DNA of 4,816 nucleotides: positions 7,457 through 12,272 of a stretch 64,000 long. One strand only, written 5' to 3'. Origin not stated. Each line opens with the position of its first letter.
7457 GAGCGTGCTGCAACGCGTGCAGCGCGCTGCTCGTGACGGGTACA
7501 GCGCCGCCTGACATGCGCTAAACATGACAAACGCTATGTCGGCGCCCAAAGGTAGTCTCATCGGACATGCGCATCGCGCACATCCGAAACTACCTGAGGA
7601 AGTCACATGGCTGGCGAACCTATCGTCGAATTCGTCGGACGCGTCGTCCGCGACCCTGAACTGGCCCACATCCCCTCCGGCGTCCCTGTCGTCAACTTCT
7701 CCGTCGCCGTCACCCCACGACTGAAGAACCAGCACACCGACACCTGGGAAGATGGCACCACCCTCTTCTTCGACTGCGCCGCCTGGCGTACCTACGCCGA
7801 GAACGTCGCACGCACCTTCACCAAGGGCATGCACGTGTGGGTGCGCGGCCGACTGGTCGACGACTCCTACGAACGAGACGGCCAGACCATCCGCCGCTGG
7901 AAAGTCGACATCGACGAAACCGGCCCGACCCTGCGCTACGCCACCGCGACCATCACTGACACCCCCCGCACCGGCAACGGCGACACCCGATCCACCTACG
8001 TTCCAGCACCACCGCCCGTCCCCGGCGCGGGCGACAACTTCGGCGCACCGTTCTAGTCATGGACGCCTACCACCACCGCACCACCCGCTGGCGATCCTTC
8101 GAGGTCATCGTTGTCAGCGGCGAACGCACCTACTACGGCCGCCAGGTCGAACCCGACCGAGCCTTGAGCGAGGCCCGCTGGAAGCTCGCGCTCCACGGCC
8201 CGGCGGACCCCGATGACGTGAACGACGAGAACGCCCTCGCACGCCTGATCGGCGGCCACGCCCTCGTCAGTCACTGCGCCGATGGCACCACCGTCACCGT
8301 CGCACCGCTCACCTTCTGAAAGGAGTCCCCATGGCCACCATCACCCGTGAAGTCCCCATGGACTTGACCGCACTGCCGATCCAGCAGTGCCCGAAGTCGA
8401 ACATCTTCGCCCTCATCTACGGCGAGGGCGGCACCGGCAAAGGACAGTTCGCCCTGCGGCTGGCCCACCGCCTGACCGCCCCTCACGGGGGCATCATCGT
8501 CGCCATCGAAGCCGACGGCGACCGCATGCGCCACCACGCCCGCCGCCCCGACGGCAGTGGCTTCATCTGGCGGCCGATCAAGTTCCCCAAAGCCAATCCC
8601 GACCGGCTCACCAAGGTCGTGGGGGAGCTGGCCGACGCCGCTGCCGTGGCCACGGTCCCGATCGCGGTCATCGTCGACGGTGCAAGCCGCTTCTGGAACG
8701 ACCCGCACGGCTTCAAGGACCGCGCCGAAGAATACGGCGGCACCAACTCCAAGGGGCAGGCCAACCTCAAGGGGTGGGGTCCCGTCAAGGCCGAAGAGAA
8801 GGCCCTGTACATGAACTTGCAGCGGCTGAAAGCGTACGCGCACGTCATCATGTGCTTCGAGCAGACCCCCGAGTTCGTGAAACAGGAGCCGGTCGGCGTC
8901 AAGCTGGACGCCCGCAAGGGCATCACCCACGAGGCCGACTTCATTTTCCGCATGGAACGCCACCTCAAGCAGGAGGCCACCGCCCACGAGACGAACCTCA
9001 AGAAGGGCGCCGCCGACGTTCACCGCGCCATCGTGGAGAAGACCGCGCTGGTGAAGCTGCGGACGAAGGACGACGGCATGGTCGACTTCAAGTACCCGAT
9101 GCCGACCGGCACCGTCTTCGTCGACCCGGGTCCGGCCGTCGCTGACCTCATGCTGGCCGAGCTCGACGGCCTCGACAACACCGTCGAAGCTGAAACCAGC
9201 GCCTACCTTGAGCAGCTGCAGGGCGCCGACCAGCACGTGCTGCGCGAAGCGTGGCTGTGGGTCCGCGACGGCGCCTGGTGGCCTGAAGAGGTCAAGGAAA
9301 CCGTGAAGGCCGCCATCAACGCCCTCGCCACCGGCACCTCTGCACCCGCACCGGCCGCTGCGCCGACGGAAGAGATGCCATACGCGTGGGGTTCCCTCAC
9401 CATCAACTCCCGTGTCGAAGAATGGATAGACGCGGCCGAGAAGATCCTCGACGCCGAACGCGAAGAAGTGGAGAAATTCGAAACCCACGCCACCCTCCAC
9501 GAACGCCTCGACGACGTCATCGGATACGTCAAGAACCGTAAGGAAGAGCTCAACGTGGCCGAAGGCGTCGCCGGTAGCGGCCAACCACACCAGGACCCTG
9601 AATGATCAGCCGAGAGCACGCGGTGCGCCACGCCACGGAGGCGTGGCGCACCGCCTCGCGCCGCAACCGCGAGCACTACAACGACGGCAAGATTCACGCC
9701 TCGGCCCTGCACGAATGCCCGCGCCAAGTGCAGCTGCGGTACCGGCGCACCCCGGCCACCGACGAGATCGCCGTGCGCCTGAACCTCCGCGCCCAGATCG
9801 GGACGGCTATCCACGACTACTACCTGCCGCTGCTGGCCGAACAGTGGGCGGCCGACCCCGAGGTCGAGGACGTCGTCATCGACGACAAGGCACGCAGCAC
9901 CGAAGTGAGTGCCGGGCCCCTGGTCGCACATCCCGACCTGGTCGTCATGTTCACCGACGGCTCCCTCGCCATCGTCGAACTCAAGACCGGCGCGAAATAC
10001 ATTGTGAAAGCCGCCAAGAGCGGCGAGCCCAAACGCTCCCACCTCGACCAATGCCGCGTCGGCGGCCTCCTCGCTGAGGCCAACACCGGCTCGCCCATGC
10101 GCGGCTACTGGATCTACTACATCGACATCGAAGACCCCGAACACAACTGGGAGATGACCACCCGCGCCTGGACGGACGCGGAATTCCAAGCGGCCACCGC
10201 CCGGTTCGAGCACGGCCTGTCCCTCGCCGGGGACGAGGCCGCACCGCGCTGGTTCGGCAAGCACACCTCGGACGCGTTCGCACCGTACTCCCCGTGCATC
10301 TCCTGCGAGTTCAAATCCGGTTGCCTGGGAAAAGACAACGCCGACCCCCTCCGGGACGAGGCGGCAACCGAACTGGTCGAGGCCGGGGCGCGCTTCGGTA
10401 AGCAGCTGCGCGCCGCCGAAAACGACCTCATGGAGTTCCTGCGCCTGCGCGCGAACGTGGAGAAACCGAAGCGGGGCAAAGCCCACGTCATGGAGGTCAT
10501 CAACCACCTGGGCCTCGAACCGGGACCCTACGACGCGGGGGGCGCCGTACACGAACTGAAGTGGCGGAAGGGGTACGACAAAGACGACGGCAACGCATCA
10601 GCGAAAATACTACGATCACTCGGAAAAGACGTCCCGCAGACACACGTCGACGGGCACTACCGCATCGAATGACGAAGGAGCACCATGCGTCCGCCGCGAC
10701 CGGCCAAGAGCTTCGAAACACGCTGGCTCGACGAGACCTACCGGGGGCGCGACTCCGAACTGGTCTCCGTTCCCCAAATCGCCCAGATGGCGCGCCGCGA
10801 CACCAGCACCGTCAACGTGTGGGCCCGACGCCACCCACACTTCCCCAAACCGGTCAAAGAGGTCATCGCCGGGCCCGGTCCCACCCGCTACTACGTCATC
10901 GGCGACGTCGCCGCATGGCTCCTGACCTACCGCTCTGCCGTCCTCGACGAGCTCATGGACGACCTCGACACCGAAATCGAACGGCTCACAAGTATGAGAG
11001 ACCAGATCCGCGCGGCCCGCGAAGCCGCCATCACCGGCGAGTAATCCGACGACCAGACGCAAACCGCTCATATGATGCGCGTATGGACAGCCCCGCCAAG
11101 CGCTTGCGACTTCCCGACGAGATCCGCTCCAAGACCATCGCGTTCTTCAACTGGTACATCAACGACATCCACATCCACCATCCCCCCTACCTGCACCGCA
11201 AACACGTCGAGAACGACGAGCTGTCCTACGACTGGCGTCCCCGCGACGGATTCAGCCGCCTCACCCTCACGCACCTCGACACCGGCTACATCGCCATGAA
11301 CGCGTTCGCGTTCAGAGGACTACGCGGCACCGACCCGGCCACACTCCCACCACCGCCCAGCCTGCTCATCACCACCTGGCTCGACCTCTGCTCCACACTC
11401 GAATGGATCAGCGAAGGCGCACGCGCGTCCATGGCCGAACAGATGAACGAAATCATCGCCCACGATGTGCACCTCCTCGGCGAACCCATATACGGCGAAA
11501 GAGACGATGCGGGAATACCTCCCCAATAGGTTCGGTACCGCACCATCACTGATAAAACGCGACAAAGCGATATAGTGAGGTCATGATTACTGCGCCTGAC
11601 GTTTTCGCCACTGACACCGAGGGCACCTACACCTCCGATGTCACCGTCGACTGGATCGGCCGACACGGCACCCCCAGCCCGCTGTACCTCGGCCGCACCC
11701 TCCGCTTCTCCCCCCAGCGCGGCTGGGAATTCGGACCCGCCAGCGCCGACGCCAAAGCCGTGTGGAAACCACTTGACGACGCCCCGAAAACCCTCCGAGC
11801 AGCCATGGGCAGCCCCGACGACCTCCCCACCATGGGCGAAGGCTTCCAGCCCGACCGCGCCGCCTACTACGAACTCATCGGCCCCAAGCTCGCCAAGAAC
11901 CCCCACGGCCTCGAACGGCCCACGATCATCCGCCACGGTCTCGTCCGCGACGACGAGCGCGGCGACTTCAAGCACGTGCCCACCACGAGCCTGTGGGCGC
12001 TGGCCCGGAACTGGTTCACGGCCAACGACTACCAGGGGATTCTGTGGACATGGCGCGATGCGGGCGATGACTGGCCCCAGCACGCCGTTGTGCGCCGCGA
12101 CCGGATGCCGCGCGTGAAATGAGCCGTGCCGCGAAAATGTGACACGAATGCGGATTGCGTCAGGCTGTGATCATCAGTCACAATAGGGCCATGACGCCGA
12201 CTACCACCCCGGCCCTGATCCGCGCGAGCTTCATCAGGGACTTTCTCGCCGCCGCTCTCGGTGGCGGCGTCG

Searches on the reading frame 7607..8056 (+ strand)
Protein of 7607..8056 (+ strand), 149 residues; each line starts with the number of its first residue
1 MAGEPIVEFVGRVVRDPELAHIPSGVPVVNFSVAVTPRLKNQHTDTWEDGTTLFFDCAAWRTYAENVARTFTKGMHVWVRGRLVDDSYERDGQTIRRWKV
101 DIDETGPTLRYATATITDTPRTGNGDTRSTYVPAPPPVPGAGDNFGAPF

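Call 32: search_protein_families(library=pfam, proteins=[window:7607-8056:+], max_evalue=0.01)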
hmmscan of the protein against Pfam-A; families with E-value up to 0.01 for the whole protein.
window:7607-8056:+ (149 aa): 2 families
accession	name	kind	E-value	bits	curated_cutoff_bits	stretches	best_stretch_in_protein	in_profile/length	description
PF00436.31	SSB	-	4.8e-21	75.2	26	1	9-104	6-100/104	Single-strand binding protein family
PF13742.12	tRNA_anti_2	-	0.0051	17.5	27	1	55-93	50-86/95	OB-fold nucleic acid binding domain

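Call 33: search_protein_families(library=phrogs, proteins=[window:7607-8056:+], max_evalue=0.01)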
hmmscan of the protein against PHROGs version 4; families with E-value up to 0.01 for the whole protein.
window:7607-8056:+ (149 aa): 3 families
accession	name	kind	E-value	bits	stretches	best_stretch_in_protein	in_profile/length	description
phrog_44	-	DNA, RNA and nucleotide metabolism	5.2e-31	109.4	1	1-133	84-206/271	single strand DNA binding protein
phrog_25370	-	unknown function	1.6e-05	25.5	1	7-43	5-41/48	-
phrog_12631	-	DNA, RNA and nucleotide metabolism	0.003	18.7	1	7-36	33-62/78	single strand DNA binding protein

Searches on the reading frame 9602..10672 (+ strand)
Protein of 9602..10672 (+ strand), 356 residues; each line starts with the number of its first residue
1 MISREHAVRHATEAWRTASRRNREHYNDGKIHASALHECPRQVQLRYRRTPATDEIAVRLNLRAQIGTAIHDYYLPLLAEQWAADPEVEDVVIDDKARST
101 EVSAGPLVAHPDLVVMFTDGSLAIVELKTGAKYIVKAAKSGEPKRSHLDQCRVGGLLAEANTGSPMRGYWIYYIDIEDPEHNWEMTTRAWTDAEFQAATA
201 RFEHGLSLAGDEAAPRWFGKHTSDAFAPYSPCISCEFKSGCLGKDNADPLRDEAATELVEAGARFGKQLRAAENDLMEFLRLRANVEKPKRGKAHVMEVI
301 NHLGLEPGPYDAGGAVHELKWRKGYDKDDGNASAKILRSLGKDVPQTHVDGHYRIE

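Call 32: search_protein_families(library=pfam, proteins=[window:9602-10672:+], max_evalue=0.01)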
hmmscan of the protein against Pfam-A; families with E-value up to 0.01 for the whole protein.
window:9602-10672:+ (356 aa): 1 family
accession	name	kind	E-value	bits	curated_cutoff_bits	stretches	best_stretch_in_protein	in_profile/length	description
PF12705.13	PDDEXK_1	-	2.9e-08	34.4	22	1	106-241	123-246/247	PD-(D/E)XK nuclease superfamily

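Call 33: search_protein_families(library=phrogs, proteins=[window:9602-10672:+], max_evalue=0.01)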
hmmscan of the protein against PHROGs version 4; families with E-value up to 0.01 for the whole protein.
window:9602-10672:+ (356 aa): 2 families
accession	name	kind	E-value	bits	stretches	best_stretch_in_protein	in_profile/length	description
phrog_1706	-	DNA, RNA and nucleotide metabolism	7.5e-14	52.8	1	24-254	43-255/293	CRISPR/Cas system associated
phrog_69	-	DNA, RNA and nucleotide metabolism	0.0032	17.5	0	114-207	212-299/501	exonuclease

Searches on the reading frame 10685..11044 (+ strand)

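Call 32: search_protein_families(library=pfam, proteins=[window:10685-11044:+], max_evalue=0.01)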
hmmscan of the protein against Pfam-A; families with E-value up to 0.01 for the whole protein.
window:10685-11044:+ (119 aa): 0 families

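Call 33: search_protein_families(library=phrogs, proteins=[window:10685-11044:+], max_evalue=0.01)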
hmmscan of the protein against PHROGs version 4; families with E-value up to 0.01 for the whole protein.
window:10685-11044:+ (119 aa): 3 families
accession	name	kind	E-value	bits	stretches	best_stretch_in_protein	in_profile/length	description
phrog_4745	-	DNA, RNA and nucleotide metabolism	2.8e-05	24.9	1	25-82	30-87/107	DNA binding protein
phrog_66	-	integration and excision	0.00083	20.1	1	15-82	82-143/412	excisionase and transcriptional regulator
phrog_4996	-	unknown function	0.0013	19.6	1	20-82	29-93/99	-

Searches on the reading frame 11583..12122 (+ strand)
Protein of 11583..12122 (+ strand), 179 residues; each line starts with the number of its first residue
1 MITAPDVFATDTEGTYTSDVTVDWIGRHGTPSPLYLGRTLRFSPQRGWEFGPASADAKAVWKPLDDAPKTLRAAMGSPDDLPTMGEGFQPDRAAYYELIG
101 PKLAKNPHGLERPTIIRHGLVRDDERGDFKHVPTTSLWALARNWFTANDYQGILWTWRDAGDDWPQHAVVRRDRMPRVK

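Call 32: search_protein_families(library=pfam, proteins=[window:11583-12122:+], max_evalue=0.01)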
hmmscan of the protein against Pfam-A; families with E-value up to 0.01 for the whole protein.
window:11583-12122:+ (179 aa): 0 families

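Call 33: search_protein_families(library=phrogs, proteins=[window:11583-12122:+], max_evalue=0.01)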
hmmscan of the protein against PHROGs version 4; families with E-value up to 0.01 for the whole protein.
window:11583-12122:+ (179 aa): 1 family
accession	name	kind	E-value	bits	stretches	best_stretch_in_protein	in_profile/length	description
phrog_14301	-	DNA, RNA and nucleotide metabolism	0.0013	19.6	1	94-159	114-171/186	RNA ligase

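Call 66: search_solved_structures(query=window:11583-12122:+, max_evalue=1)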
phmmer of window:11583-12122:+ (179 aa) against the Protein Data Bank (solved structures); distinct sequences matched with E-value up to 1: 2.
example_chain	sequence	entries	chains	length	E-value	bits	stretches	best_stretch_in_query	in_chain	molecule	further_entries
9c6m_A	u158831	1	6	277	0.0021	20.8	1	96-131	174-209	RNA ligase1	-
9c6l_A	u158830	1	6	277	0.0021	20.8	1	96-131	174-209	RNA ligase1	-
